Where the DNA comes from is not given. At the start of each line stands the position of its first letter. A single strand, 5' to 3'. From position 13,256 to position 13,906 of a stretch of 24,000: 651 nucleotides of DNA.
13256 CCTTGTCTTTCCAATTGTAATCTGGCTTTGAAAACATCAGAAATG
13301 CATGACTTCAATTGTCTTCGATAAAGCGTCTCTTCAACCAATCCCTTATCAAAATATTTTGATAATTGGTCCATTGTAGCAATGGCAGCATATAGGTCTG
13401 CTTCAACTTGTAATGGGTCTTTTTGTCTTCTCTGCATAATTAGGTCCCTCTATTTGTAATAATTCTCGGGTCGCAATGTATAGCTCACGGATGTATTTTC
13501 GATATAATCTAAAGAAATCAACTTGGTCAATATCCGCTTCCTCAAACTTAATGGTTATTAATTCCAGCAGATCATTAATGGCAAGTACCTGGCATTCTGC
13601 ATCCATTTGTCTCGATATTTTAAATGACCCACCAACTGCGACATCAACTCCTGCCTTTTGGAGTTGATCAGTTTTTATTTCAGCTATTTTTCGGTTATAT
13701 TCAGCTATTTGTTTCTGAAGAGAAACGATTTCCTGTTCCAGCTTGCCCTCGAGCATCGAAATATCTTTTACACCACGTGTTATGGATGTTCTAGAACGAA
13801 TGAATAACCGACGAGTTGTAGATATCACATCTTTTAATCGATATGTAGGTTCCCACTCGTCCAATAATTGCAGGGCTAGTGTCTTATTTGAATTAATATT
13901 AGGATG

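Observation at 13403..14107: Vps23/Tsg101-like protein with a catalytically dead E2 (UEV) fold, coiled coil and steadiness-box-like tail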

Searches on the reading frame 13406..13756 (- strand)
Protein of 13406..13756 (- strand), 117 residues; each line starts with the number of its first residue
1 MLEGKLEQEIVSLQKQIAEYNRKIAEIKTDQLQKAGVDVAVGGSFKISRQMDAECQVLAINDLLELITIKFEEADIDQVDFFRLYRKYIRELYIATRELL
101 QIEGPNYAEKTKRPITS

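Call 23: search_solved_structures(query=A2, max_evalue=10, show_alignments=3)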
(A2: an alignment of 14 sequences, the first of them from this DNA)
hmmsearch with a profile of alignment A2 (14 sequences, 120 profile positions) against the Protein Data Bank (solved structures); distinct sequences matched with E-value up to 10: 13.
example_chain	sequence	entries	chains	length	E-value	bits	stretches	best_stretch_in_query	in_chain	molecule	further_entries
7wbn_A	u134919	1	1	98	0.0033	20.7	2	4-32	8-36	RevCC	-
4lin_A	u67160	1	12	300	0.057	16.7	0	5-55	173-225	Tail needle protein gp26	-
3qf7_D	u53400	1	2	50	0.062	16.6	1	76-114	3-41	Mre11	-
1hf9_A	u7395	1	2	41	0.17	15.2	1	3-31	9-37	ATPASE INHIBITOR (MITOCHONDRIAL)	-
4dzn_A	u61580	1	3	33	0.45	13.8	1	5-29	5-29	COILED-COIL PEPTIDE CC-PIL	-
7q1q_A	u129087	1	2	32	0.75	13.1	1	6-29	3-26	Homomer-S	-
9tlt_A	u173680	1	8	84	0.95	12.8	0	3-30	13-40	Sc-apCC-2-KLHL20-4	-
6gy8_A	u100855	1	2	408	1.4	12.2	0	3-54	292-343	XaxA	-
6gy6_A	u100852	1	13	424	1.8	11.9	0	3-54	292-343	XaxA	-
3n4x_A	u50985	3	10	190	2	11.7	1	7-39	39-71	Monopolin complex subunit CSM1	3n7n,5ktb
6zie_A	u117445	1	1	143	2.8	11.3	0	12-40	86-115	CMPX-383B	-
8qox_B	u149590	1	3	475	4.2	10.7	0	10-31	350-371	Conserved membrane protein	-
8gi0_F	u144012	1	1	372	7.3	9.9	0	5-32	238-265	Peroxisomal membrane protein PEX14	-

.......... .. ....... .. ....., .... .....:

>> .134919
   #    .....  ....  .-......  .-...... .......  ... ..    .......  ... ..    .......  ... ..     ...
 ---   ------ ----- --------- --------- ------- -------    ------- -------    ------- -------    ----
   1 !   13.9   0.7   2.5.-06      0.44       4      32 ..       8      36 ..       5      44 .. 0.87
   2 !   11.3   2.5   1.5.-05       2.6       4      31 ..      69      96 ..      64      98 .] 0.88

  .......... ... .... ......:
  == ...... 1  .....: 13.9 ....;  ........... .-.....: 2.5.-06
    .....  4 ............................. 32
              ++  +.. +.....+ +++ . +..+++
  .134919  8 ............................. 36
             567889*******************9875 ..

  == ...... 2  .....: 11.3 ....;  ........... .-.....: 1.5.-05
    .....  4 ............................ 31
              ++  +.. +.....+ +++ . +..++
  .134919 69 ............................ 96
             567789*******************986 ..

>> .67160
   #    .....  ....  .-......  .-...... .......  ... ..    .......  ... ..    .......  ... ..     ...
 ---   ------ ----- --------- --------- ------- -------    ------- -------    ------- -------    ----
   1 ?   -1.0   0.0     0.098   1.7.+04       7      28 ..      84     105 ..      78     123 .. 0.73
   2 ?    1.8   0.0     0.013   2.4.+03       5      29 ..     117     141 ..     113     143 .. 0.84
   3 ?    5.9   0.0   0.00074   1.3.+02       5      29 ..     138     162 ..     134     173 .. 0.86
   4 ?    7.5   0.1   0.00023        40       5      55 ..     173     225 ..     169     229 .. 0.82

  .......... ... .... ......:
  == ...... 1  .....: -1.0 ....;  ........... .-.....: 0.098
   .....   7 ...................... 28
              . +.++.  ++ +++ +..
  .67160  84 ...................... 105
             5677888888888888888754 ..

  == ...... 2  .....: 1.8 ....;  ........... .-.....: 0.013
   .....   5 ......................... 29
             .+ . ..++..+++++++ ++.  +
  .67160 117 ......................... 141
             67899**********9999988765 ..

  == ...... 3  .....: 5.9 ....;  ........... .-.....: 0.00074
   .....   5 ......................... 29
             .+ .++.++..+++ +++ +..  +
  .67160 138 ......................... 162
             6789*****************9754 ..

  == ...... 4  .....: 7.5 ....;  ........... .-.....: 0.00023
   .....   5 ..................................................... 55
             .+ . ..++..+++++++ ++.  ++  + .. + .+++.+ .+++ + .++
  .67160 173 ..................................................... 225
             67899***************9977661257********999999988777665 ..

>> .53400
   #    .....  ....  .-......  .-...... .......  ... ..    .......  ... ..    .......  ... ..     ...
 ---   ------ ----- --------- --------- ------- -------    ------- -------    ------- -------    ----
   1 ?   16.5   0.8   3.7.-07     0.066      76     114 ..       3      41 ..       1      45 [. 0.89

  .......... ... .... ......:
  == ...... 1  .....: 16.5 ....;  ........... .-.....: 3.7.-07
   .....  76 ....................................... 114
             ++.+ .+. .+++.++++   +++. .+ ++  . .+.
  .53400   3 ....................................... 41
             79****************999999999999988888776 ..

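Call 32: predict_structure(alignment_id=A2)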
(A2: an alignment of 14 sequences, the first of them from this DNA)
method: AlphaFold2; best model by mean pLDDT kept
length: 117 residues; sequences in the alignment: 14
mean_pLDDT: 78.7   pTM: 0.47
mean pLDDT of the five models: 78.7, 78.2, 76.9, 76.2, 75.7
residues with pLDDT >= 90: 43; 70-90: 41; 50-70: 21; < 50: 12
segments of 3 or more residues with pLDDT < 50: 37-46
pLDDT, mean of each block of 10 residues (from residue 1): 74 87 78 55 57 91 97 96 97 91 63 51
secondary structure, 60 per line:
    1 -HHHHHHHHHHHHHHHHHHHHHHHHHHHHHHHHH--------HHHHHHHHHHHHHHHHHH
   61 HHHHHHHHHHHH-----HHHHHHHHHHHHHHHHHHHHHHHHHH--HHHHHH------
elements in order: H2-34 H43-72 H78-103 H106-111

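Call 37: fold_search(model_id=the predicted structure, library=pdb)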
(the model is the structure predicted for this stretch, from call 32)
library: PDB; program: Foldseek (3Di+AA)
matches with E <= 10: 223; with E <= 0.001: 0
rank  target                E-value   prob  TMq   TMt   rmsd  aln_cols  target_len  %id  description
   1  2p22_A                1.2e-01  0.99  0.50  0.35  17.8       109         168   18  Structure of the Yeast ESCRT-I Heterotetramer Core (released 2007-06-05)
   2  2f66_A                1.4e-01  1.00  0.49  0.87   1.1        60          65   17  Structure of the ESCRT-I endosomal trafficking complex (released 2006-04-18)
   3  2f6m_C                2.4e-01  1.00  0.50  0.92   0.9        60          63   17  Structure of a Vps23-C:Vps28-N subcomplex (released 2006-04-18)
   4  2p22_B                3.9e-01  0.98  0.49  0.61   6.4        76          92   12  Structure of the Yeast ESCRT-I Heterotetramer Core (released 2007-06-05)
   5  6vme_I                7.4e-01  0.99  0.50  0.77   4.5        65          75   14  Human ESCRT-I heterotetramer headpiece (released 2020-05-20)
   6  2caz_D                7.9e-01  0.99  0.48  0.92   1.1        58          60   17  ESCRT-I core (released 2006-04-07)
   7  8whn                  8.4e-01  0.90  0.53  0.44   7.4        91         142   13  Crystal Structure of the cytoplasmic domain of OST1 (Ribophorin I) from Candidatus Prometheoarchaeum syntrophicum strain (released 2024-09-25)
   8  6vme_B                9.5e-01  0.98  0.51  0.78   4.5        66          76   14  Human ESCRT-I heterotetramer headpiece (released 2020-05-20)
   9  7qiw_T                1.1e+00  0.30  0.33  0.27  11.5        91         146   12  Specific features and methylation sites of a plant ribosome. 60S ribosomal subunit. (released 2022-07-13)
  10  6vme_H                1.1e+00  0.97  0.51  0.78   4.5        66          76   14  Human ESCRT-I heterotetramer headpiece (released 2020-05-20)
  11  6vme_F                1.4e+00  0.96  0.51  0.77   4.5        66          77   14  Human ESCRT-I heterotetramer headpiece (released 2020-05-20)
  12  6c48_D                1.4e+00  0.82  0.45  0.59   5.6        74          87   14  Crystal structure of B-Myb-LIN9-LIN52 complex (released 2018-09-19)
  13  6vme_G                1.5e+00  0.96  0.51  0.79   4.4        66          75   14  Human ESCRT-I heterotetramer headpiece (released 2020-05-20)
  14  2caz_A                1.8e+00  0.96  0.46  0.91   0.7        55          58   16  ESCRT-I core (released 2006-04-07)
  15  3k9a                  1.8e+00  0.90  0.48  0.67   3.9        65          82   15  Crystal Structure of HIV gp41 with MPER (released 2010-05-26)
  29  6vme_U                3.2e+00  0.87  0.44  0.50   0.7        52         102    8  Human ESCRT-I heterotetramer headpiece (released 2020-05-20)
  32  6vme_X                3.4e+00  0.69  0.45  0.52   3.8        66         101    9  Human ESCRT-I heterotetramer headpiece (released 2020-05-20)
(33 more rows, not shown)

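Call 54: search_protein_representatives(alignment_id=A2)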
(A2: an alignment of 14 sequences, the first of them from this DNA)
Query: 14 sequences, 120 profile positions. Proteins with E-value up to 0.001 (for the whole library): 43; up to 1e-10: 14; up to 1e-30: 2. The best 43 are listed.
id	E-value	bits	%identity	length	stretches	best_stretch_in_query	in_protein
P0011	1.7e-41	157.3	-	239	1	4-120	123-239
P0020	1.1e-34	135.2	-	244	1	5-120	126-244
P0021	8.1e-27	109.9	-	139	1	3-103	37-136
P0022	3.2e-26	107.9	-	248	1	6-119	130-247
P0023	6.8e-21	90.7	-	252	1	5-120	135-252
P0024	2.0e-18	82.8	-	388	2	3-111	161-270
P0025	2.0e-16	76.3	-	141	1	67-120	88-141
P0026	1.4e-15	73.6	-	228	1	4-100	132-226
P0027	2.7e-15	72.7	-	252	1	4-119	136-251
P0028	1.3e-14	70.4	-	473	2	4-106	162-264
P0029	2.6e-12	63.1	-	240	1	4-105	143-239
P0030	7.1e-12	61.6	-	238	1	3-92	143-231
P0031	4.5e-11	59.0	-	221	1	4-104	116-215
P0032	9.4e-11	58.0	-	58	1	60-104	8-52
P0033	7.0e-10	55.2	-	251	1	5-112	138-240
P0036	5.4e-09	52.3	-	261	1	3-104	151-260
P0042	2.7e-07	46.8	-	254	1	4-103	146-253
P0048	9.3e-06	41.9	-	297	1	7-105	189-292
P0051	1.9e-05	40.9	-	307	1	3-103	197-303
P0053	2.6e-05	40.4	-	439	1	4-100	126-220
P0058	8.1e-05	38.9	-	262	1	10-119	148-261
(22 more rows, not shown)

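Call 55: search_protein_families(library=pfam, proteins=[P0024, P0028, P0053, P0029, P0033, P0036, P0042, P0048, P0051, P0058], max_evalue=0.01)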
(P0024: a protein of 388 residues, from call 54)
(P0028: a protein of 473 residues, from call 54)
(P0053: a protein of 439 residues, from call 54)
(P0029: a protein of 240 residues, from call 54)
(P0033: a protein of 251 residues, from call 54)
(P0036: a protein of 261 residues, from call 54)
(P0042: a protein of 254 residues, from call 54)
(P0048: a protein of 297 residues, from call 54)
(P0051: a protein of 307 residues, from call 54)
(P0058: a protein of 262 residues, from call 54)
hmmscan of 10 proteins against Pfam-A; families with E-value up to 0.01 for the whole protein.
P0024 (388 aa): 4 families
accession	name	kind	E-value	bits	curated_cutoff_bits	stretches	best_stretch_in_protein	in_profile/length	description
PF00179.31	UQ_con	-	1.7e-14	54.1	27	1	26-114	20-115/140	Ubiquitin-conjugating enzyme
PF05743.18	UEV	-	2.4e-06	27.8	27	1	29-110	29-117/121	UEV domain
PF03997.17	VPS28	-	0.0012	19.1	24.5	1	282-354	2-73/188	VPS28 protein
PF09454.15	Vps23_core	-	0.0089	16.4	26.8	0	278-327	14-63/64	Vps23 core domain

P0028 (473 aa): 4 families
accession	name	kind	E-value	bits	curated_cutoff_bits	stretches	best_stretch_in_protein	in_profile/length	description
PF00179.31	UQ_con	-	3.9e-11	43.1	27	1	50-116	49-118/140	Ubiquitin-conjugating enzyme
PF03997.17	VPS28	-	3e-10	40.6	24.5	1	281-470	2-188/188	VPS28 protein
PF09454.15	Vps23_core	-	9.7e-07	29.1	26.8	0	289-327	26-64/64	Vps23 core domain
PF24531.2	ANC1_spectrin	-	0.00028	21.7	27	1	145-215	28-92/95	Nuclear anchorage protein 1, spectrin repeat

P0053 (439 aa): 1 family
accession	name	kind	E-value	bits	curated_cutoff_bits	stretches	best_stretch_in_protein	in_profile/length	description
PF00179.31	UQ_con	-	0.0055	16.8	27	0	40-114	39-114/140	Ubiquitin-conjugating enzyme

P0029 (240 aa): 0 families

P0033 (251 aa): 2 families
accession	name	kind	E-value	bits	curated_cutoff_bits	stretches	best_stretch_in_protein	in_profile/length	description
PF00179.31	UQ_con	-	1.4e-07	31.6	27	1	46-105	47-108/140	Ubiquitin-conjugating enzyme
PF05743.18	UEV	-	0.00029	21.1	27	1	33-111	35-121/121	UEV domain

P0036 (261 aa): 4 families
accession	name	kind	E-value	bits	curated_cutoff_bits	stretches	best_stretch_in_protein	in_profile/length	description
PF00179.31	UQ_con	-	7.6e-18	64.9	27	1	25-122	21-120/140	Ubiquitin-conjugating enzyme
PF09454.15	Vps23_core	-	1.4e-06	28.6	26.8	1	196-252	2-58/64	Vps23 core domain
PF05743.18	UEV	-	4.6e-05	23.7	27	1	35-113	37-120/121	UEV domain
PF00261.25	Tropomyosin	-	0.0031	17.4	38.6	1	143-259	27-137/242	Tropomyosin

P0042 (254 aa): 5 families
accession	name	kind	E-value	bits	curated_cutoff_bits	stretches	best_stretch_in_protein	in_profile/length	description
PF00179.31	UQ_con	-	1.5e-13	51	27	1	29-113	23-111/140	Ubiquitin-conjugating enzyme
PF05743.18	UEV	-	2.9e-10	40.5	27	1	34-116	34-121/121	UEV domain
PF09454.15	Vps23_core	-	4.9e-05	23.7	26.8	1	190-246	2-58/64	Vps23 core domain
PF06729.17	CENP-R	-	0.0064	16.8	27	1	124-210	40-125/138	Kinetochore component, CENP-R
PF09762.14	CCDC93_CC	-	0.0094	15.5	30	0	122-203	121-203/429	CCDC93 coiled-coil domain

P0048 (297 aa): 11 families
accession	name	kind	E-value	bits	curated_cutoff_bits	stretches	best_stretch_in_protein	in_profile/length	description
PF00179.31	UQ_con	-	7.4e-14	52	27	1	27-116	23-116/140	Ubiquitin-conjugating enzyme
PF08614.16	ATG16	-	1.3e-07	32.4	33.7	1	133-258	47-173/200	Autophagy protein 16 (ATG16)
PF25078.1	DUF7801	-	0.00041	21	33.2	1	179-263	3-87/155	Domain of unknown function (DUF7801)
PF02050.21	FliJ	-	0.00067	20.3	28.4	1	158-203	40-85/123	Flagellar FliJ protein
PF05743.18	UEV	-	0.001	19.3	27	1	47-113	48-120/121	UEV domain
PF12329.13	TMF_DNA_bd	-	0.0014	19.1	35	1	175-243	3-71/74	TATA element modulatory factor 1 DNA binding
PF03961.19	FapA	-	0.003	17.7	31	1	154-266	141-249/272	Flagellar Assembly Protein A beta solenoid domain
PF14817.11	HAUS5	-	0.0037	16.6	25.6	1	176-259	69-152/643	HAUS augmin-like complex subunit 5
PF16046.10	FAM76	-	0.0042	17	28.5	1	165-228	219-279/298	FAM76 protein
PF17681.6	GCP_N_terminal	-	0.0047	17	29.4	1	174-271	55-161/297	Gamma tubulin complex component N-terminal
PF02601.20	Exonuc_VII_L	-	0.0062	16.5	35.9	1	155-255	129-233/315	Exonuclease VII, large subunit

P0051 (307 aa): 3 families
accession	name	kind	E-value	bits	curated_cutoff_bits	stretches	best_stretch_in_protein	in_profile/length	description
PF00179.31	UQ_con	-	1.5e-13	51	27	1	24-111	20-111/140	Ubiquitin-conjugating enzyme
PF09454.15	Vps23_core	-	1.4e-07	31.8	26.8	1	239-297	1-59/64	Vps23 core domain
PF05743.18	UEV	-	0.0025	18.1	27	1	29-113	31-120/121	UEV domain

P0058 (262 aa): 2 families
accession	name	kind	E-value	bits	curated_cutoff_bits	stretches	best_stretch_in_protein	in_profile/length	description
PF00179.31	UQ_con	-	1.1e-12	48.2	27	1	32-125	26-127/140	Ubiquitin-conjugating enzyme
PF05743.18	UEV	-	8.1e-06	26.2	27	1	44-111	47-120/121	UEV domain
